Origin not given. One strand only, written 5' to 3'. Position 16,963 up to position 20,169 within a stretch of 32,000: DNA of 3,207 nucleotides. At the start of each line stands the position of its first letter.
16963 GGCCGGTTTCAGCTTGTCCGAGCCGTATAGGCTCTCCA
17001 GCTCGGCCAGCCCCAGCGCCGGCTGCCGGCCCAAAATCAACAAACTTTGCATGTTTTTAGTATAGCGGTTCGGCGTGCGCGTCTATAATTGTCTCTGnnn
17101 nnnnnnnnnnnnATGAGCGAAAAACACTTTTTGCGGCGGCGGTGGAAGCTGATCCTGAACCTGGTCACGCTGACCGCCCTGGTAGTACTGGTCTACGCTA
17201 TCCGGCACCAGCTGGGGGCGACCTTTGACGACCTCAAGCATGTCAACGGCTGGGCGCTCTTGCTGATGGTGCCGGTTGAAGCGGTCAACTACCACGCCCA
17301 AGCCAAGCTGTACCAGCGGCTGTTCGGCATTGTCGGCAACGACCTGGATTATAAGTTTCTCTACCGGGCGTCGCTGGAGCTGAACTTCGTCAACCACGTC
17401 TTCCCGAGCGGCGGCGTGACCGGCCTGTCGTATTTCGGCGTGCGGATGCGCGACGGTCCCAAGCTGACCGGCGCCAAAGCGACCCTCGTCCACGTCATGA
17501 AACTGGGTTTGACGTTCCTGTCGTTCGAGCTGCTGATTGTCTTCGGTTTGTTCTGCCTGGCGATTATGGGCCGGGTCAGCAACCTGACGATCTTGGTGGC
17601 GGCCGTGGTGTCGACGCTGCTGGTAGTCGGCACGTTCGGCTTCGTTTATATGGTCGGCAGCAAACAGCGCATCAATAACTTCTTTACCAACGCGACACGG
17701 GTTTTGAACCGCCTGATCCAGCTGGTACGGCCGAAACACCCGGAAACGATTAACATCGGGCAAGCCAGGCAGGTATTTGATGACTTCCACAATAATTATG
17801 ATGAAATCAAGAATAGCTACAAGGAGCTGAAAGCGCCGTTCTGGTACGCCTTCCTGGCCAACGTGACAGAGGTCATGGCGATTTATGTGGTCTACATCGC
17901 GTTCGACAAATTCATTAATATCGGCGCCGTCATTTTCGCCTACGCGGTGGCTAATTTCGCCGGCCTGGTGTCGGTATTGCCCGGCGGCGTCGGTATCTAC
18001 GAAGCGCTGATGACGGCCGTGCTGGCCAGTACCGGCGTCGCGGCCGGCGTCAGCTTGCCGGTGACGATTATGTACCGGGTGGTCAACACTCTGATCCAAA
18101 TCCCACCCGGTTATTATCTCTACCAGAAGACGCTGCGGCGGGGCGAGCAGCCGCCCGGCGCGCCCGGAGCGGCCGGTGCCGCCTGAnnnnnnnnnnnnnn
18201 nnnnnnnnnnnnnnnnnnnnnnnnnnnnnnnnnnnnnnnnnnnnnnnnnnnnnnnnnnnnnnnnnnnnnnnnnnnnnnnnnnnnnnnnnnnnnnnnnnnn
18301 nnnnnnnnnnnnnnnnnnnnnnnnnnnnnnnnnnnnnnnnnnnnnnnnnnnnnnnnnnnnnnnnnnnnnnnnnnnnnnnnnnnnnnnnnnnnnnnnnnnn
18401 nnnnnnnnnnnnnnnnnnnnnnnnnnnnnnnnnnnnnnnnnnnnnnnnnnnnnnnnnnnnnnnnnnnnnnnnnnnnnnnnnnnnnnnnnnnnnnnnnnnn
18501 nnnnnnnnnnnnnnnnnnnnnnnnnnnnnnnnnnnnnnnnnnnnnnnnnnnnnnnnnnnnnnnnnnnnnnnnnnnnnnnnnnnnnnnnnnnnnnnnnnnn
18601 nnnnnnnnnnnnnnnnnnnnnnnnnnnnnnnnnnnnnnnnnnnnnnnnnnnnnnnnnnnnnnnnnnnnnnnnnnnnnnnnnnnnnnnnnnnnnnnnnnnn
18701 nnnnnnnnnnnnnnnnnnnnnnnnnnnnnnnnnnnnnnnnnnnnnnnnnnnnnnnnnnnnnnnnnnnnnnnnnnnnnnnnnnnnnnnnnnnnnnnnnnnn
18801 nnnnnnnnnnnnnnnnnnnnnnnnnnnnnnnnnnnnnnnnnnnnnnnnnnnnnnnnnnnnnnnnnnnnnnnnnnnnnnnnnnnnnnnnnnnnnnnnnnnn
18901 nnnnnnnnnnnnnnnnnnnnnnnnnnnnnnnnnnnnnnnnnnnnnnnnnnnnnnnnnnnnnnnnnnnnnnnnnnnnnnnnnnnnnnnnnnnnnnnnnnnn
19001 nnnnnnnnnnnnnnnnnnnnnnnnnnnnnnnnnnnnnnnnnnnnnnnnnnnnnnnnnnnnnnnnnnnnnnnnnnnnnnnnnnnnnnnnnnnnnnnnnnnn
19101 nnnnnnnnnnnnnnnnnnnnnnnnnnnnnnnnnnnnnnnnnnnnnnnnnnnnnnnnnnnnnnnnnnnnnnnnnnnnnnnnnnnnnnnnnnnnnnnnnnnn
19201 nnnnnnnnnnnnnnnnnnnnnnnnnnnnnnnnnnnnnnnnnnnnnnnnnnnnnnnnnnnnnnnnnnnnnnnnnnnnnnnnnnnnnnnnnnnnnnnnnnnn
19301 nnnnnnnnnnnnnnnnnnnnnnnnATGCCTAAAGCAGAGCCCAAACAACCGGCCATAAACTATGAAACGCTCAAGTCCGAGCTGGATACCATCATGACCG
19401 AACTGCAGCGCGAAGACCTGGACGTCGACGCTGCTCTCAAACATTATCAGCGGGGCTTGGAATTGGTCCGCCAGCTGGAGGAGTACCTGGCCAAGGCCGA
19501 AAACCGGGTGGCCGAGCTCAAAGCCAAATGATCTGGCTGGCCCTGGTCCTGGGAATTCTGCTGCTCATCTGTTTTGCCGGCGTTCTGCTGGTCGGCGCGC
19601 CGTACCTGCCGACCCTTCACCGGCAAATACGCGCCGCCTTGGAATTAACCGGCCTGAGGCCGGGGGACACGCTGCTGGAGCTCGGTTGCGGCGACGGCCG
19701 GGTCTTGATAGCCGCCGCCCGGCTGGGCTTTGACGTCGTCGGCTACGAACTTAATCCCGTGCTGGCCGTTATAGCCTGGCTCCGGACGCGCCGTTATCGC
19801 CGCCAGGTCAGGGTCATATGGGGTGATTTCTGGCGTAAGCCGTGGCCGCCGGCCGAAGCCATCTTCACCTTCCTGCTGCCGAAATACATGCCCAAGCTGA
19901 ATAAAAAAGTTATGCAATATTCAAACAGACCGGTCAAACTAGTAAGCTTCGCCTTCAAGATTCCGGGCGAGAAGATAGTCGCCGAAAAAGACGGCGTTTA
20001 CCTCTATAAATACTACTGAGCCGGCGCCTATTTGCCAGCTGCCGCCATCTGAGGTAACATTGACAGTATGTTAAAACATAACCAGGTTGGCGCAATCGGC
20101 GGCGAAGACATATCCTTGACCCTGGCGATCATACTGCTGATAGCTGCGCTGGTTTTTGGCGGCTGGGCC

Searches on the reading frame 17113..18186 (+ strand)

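Call 88: search_protein_families(library=pfam, proteins=[window:17113-18186:+], max_evalue=0.0001)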
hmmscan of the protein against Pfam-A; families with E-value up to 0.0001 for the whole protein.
window:17113-18186:+ (357 aa): 1 family
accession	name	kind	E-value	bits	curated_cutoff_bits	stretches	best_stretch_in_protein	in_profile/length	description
PF03706.18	LPG_synthase_TM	-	3.5e-24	86.2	33.4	1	20-333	8-302/302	Lysylphosphatidylglycerol synthase TM region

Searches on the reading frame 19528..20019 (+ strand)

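Call 88: search_protein_families(library=pfam, proteins=[window:19528-20019:+], max_evalue=0.0001)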
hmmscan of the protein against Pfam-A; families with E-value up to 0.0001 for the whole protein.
window:19528-20019:+ (163 aa): 3 families
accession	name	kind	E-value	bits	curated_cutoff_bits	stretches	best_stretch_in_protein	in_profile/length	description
PF13489.12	Methyltransf_23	-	2.7e-07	30.9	27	1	32-93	7-70/164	Methyltransferase domain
PF13649.12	Methyltransf_25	-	2.7e-05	25.2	27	1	50-113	2-69/97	Methyltransferase domain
PF02353.26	CMAS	-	9e-05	22.4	27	0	33-73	50-91/273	Mycolic acid cyclopropane synthetase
